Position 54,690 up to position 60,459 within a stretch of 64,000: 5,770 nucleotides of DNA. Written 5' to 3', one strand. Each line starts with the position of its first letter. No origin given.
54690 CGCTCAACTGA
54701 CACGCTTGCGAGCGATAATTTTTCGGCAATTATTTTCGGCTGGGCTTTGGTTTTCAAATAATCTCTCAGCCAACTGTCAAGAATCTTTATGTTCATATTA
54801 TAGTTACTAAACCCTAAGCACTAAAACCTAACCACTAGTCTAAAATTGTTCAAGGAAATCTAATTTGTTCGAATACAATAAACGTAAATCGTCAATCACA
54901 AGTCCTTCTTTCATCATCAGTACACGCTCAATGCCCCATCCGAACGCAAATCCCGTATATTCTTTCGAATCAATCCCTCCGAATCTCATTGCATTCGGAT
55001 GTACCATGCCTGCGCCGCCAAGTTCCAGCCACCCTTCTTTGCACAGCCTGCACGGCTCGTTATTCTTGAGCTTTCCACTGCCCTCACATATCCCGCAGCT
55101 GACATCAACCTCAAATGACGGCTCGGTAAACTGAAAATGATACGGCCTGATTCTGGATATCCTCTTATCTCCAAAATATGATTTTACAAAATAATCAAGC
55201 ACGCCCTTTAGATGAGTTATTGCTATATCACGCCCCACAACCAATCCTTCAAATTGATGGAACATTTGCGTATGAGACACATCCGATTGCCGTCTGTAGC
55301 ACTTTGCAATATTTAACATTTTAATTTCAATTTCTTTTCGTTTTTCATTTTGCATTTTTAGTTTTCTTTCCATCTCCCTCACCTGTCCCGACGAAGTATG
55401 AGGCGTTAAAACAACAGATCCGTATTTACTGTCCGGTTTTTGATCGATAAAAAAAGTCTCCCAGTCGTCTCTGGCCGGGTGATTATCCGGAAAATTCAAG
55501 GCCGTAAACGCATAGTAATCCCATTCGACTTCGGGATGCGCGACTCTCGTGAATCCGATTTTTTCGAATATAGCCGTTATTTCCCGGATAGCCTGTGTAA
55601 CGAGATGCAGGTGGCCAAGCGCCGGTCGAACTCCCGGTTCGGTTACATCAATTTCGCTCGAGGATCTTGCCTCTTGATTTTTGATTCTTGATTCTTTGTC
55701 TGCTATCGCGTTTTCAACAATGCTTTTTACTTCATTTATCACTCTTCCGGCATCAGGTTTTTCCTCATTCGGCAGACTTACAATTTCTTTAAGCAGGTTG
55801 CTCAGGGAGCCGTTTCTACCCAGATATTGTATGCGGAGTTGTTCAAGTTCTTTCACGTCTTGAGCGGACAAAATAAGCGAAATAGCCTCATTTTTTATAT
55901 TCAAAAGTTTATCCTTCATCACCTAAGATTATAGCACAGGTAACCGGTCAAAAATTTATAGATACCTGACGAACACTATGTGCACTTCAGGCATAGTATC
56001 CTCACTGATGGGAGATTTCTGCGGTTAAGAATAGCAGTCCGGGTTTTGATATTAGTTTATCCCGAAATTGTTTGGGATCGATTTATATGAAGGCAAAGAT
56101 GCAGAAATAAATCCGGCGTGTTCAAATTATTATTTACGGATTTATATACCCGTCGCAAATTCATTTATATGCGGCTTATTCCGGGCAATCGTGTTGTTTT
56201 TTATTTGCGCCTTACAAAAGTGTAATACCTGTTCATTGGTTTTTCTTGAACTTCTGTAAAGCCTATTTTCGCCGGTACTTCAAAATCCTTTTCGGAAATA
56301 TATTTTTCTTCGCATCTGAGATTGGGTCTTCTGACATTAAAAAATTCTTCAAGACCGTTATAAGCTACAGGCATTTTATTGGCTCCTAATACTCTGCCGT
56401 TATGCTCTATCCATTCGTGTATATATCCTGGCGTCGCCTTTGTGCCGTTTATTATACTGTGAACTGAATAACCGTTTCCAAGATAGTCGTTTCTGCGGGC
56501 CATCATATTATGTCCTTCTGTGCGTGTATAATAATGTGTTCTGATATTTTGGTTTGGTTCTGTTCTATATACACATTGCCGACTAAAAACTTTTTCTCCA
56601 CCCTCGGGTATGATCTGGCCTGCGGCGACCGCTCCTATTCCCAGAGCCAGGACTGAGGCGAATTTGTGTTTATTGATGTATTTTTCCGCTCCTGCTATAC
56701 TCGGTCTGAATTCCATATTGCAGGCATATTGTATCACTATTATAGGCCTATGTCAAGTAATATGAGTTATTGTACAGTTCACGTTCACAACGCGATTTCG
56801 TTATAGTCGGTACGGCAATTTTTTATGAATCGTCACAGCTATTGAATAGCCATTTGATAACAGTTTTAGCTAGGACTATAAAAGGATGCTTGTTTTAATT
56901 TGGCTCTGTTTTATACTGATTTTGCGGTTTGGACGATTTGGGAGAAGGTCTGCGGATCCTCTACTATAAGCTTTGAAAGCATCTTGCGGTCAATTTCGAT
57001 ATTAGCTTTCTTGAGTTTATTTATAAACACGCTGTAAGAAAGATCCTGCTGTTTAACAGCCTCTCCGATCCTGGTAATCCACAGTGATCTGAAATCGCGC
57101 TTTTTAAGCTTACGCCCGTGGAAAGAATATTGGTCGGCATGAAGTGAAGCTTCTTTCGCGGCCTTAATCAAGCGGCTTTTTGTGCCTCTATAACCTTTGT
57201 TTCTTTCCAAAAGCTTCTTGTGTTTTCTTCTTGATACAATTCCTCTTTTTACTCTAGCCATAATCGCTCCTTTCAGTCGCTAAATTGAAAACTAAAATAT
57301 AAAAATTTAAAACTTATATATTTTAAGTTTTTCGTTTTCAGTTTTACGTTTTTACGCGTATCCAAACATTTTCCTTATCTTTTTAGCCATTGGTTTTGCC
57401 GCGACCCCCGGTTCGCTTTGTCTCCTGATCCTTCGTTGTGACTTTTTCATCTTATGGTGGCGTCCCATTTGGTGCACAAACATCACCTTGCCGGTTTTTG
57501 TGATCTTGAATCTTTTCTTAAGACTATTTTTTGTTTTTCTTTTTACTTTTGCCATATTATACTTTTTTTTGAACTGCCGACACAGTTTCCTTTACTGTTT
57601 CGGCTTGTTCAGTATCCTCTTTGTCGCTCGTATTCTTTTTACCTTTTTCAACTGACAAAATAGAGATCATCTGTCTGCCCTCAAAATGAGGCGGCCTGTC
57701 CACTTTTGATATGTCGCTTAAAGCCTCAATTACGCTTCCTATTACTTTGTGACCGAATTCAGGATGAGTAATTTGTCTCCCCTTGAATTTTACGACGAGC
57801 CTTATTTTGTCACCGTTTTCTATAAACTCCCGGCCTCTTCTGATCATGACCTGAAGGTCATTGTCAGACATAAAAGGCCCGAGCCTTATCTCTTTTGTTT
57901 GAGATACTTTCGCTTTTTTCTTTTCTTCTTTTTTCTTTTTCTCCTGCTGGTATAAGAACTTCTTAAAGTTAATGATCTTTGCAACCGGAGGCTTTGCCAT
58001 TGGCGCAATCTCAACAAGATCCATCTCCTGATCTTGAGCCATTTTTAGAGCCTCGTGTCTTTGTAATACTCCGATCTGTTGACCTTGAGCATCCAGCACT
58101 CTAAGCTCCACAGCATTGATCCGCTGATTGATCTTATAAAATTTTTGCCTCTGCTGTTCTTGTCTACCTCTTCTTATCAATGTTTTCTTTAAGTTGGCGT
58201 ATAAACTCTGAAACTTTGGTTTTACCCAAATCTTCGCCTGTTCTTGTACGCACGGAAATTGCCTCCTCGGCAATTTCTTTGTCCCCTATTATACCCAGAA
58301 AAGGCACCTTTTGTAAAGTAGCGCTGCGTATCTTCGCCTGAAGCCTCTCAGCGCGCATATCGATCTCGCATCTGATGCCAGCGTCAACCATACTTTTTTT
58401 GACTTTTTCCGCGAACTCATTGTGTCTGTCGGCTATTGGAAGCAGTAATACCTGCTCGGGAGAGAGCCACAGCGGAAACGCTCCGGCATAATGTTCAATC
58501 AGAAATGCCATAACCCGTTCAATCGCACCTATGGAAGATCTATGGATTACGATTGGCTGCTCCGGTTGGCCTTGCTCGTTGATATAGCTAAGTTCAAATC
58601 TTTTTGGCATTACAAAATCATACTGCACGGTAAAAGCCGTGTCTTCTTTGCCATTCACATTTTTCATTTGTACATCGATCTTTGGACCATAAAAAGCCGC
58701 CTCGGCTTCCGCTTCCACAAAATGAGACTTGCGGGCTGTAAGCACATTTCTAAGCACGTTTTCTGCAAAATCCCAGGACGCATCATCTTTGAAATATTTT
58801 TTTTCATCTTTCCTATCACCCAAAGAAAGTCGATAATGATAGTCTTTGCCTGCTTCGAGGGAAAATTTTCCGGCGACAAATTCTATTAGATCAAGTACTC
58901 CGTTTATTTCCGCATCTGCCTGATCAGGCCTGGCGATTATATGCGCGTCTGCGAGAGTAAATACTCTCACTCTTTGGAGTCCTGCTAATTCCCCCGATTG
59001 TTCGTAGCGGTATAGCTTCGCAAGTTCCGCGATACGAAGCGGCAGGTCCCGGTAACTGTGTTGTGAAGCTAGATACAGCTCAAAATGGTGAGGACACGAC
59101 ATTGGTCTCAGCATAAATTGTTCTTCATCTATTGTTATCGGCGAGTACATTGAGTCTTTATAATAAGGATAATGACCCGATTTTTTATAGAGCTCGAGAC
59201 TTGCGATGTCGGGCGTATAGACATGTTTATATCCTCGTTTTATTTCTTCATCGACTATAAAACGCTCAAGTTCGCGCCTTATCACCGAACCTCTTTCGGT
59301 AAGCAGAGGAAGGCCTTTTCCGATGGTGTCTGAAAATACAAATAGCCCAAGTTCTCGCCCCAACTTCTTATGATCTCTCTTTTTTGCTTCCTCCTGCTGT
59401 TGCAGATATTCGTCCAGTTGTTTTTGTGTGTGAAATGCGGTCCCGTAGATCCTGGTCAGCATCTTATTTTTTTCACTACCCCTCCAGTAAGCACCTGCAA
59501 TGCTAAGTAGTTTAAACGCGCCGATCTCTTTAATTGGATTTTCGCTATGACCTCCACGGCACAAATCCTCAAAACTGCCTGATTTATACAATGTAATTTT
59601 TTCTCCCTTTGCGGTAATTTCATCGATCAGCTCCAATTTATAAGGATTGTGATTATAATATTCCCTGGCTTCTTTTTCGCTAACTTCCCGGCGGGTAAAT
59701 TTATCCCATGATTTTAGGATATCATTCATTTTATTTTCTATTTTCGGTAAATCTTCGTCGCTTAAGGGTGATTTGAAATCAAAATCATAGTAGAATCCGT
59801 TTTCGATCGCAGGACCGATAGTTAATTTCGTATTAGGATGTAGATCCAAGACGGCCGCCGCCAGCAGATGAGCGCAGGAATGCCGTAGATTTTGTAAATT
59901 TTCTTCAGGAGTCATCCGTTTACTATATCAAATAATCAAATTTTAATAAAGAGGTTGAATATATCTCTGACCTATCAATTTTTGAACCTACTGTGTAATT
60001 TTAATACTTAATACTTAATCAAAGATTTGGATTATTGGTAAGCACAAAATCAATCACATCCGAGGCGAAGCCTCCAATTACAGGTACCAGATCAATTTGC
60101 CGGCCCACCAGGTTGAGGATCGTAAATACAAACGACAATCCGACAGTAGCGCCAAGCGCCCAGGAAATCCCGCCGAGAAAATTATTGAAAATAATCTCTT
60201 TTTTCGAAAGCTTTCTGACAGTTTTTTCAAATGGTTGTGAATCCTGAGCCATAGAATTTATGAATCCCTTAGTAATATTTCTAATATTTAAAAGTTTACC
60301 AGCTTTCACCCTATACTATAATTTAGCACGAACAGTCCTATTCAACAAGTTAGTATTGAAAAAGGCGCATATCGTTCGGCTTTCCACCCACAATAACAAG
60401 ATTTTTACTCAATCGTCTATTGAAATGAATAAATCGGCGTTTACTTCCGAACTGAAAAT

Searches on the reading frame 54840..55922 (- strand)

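Call 10: search_protein_families(library=pfam, proteins=[window:54840-55922:-], max_evalue=0.001)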
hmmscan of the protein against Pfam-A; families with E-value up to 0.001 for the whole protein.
window:54840-55922:- (360 aa): 2 families
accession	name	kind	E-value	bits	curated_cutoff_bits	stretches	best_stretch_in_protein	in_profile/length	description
PF01409.25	tRNA-synt_2d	-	5.2e-74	249.3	19.8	1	91-360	2-246/246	tRNA synthetases class II core domain (F)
PF02912.23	Phe_tRNA-synt_N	-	2.8e-20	72.5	22.3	1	21-85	1-65/69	Aminoacyl tRNA synthetase class II, N-terminal domain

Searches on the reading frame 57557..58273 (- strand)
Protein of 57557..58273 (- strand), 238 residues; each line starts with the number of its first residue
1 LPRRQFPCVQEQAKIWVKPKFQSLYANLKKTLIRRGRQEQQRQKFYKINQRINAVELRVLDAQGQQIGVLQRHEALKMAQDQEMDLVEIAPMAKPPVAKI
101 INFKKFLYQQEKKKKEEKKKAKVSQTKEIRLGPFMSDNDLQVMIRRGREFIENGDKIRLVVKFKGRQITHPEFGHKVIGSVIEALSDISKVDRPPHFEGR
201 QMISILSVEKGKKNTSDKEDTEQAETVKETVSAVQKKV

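Call 10: search_protein_families(library=pfam, proteins=[window:57557-58273:-], max_evalue=0.001)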
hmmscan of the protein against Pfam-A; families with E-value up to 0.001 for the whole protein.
window:57557-58273:- (238 aa): 2 families
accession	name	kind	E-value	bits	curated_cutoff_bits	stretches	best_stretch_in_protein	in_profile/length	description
PF05198.21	IF3_N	-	1.4e-27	96.1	26.9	1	48-116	1-69/70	Translation initiation factor IF-3, N-terminal domain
PF00707.27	IF3_C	-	5.1e-25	87.7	34.8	1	125-207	2-84/86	Translation initiation factor IF-3, C-terminal domain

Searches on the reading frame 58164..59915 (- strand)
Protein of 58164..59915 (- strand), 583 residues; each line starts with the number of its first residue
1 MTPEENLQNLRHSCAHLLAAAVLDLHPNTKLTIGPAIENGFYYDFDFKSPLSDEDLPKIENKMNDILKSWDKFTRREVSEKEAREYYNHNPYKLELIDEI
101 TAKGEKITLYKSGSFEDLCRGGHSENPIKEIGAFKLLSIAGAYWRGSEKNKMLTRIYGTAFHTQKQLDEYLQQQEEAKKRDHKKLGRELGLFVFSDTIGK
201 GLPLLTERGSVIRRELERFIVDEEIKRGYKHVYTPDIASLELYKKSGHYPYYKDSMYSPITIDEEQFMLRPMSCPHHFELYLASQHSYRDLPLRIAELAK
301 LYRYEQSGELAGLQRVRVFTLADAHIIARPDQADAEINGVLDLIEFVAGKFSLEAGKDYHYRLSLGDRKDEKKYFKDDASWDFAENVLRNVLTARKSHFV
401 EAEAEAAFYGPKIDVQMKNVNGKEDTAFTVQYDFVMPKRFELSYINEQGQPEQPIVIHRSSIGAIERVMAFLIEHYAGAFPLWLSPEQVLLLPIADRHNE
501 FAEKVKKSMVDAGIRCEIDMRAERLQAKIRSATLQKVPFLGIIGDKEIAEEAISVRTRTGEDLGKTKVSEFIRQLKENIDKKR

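Call 10: search_protein_families(library=pfam, proteins=[window:58164-59915:-], max_evalue=0.001)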
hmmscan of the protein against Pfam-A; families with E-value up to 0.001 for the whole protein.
window:58164-59915:- (583 aa): 3 families
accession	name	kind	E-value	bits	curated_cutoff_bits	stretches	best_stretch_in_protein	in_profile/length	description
PF00587.30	tRNA-synt_2b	-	1.7e-31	110.1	29.3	1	264-476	8-179/179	tRNA synthetase class II core domain (G, H, P, S and T)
PF03129.25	HGTP_anticodon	-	1.5e-19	70.4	21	1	488-578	1-94/94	Anticodon binding domain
PF07973.19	tRNA_SAD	-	2.2e-10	40.8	24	1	107-157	1-44/44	Threonyl and Alanyl tRNA synthetase second additional domain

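Call 46: find_related_loci(query=window:58164-59915:-, collection=genome_contigs, flank=6000)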
Query window:58164-59915:- (583 aa) in genome_contigs; peptide patterns used: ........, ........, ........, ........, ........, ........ (x = any residue, [..] = any of these).
350 stretches matched a pattern; 194 encode a relative of the query (tblastn E <= 1e-3); the best 80 are kept; 80 distinct loci.
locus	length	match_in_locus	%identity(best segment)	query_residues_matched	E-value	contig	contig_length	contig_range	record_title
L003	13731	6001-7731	77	6-582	0e+0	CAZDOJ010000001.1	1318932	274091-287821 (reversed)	MAG TPA_asm: uncultured Gammaproteobacteria bacterium isolate SRP292972_co3_93 genome assembly, contig: NODE_1_length_13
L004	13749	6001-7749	72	1-582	0e+0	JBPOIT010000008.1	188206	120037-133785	MAG: Candidatus Levyibacteriota bacterium isolate MAG_784 c_000000578622, whole genome shotgun sequence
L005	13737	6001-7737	77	5-582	0e+0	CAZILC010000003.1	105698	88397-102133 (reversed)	MAG TPA_asm: uncultured Gammaproteobacteria bacterium isolate SRP200132_co1_59 genome assembly, contig: NODE_196_length_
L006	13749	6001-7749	70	6-582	0e+0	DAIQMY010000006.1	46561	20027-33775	MAG TPA_asm: Candidatus Levyibacteriota bacterium isolate CTOTU2445 NODE_335_length_46561_cov_7.854470, whole genome sho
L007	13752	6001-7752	70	4-582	0e+0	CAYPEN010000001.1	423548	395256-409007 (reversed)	MAG TPA_asm: uncultured Gammaproteobacteria bacterium isolate SRP263991_co5_217 genome assembly, contig: NODE_12_length_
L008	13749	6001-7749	68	6-582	0e+0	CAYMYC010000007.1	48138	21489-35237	MAG TPA_asm: uncultured Gammaproteobacteria bacterium isolate binchicken_co128_232 genome assembly, contig: NODE_425_len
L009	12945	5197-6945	68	6-582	0e+0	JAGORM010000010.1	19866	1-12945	MAG: Candidatus Levyibacteriota bacterium isolate Gw_Eff_bin_269 Gw_Eff_5713_length_19866_cov_11.428542, whole genome sh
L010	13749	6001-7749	65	1-582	0e+0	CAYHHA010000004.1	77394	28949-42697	MAG TPA_asm: uncultured Gammaproteobacteria bacterium isolate ERP119702_co3_129 genome assembly, contig: NODE_125_length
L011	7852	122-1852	66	7-582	0e+0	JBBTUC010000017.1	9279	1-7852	MAG: Patescibacteria group bacterium isolate H43-bin113_1 H43_bin113_1_000000000017, whole genome shotgun sequence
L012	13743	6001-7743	64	6-583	0e+0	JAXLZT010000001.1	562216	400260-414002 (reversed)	MAG: Candidatus Paceibacterota bacterium isolate STL-PAT9 C4.155.fa-1, whole genome shotgun sequence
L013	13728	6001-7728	67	5-579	0e+0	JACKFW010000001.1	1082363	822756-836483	MAG: Pseudomonadales bacterium isolate HK-STAS-PATE-15 HK-STAS-PATE-15_1, whole genome shotgun sequence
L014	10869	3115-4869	64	1-582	0e+0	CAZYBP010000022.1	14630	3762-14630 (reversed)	MAG TPA_asm: uncultured Gammaproteobacteria bacterium isolate binchicken_co227_340 genome assembly, contig: NODE_7638_le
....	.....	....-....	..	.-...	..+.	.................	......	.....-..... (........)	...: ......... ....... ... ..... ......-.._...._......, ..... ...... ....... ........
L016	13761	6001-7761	64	7-582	0e+0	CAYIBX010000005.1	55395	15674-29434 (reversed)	MAG TPA_asm: uncultured Gammaproteobacteria bacterium isolate ERP119705_co18_370 genome assembly, contig: NODE_470_lengt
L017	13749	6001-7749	65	1-582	0e+0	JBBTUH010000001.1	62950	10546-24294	MAG: Patescibacteria group bacterium isolate H41-bin250_1 H41_bin250_1_000000000001, whole genome shotgun sequence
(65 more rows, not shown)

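Call 95: search_protein_families(library=pfam, proteins=[L005:1422-2495:+, L005:2632-3162:+, L005:3702-5048:+, L005:5076-5675:+, L006:4346-4831:+], max_evalue=0.001)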
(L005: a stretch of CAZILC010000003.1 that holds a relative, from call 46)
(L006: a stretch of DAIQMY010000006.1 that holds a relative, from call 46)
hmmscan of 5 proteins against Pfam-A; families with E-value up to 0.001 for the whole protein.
L005:1422-2495:+ (358 aa): 3 families
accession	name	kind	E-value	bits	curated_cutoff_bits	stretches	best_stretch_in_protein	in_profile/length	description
PF01546.33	Peptidase_M20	-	2.4e-27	96.6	24.6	1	67-355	1-205/206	Peptidase family M20/M25/M40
PF07687.19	M20_dimer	-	2.7e-18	66.3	21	1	165-260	4-99/107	Peptidase dimerisation domain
PF04389.22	Peptidase_M28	-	0.00083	19.6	21.3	0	58-141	7-77/193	Peptidase family M28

L005:2632-3162:+ (177 aa): 0 families

L005:3702-5048:+ (449 aa): 1 family
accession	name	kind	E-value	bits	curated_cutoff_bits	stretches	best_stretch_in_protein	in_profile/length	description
PF01966.28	HD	-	2.8e-05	24.8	22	1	124-242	2-115/116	HD domain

L005:5076-5675:+ (200 aa): 1 family
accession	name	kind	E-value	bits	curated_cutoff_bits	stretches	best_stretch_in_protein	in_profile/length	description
PF01966.28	HD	-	0.00021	22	22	1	27-111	2-92/116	HD domain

L006:4346-4831:+ (162 aa): 0 families

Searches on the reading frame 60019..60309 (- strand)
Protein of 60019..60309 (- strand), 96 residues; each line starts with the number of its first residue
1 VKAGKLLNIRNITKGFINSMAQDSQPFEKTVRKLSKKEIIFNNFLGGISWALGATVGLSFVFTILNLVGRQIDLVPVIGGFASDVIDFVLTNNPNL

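Call 10: search_protein_families(library=pfam, proteins=[window:60019-60309:-], max_evalue=0.001)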
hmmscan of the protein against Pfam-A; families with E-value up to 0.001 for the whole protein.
window:60019-60309:- (96 aa): 1 family
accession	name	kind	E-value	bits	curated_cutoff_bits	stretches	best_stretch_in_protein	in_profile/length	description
PF18910.5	DUF5665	-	2.4e-10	40.7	27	1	35-89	1-55/56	Domain of unknown function (DUF5665)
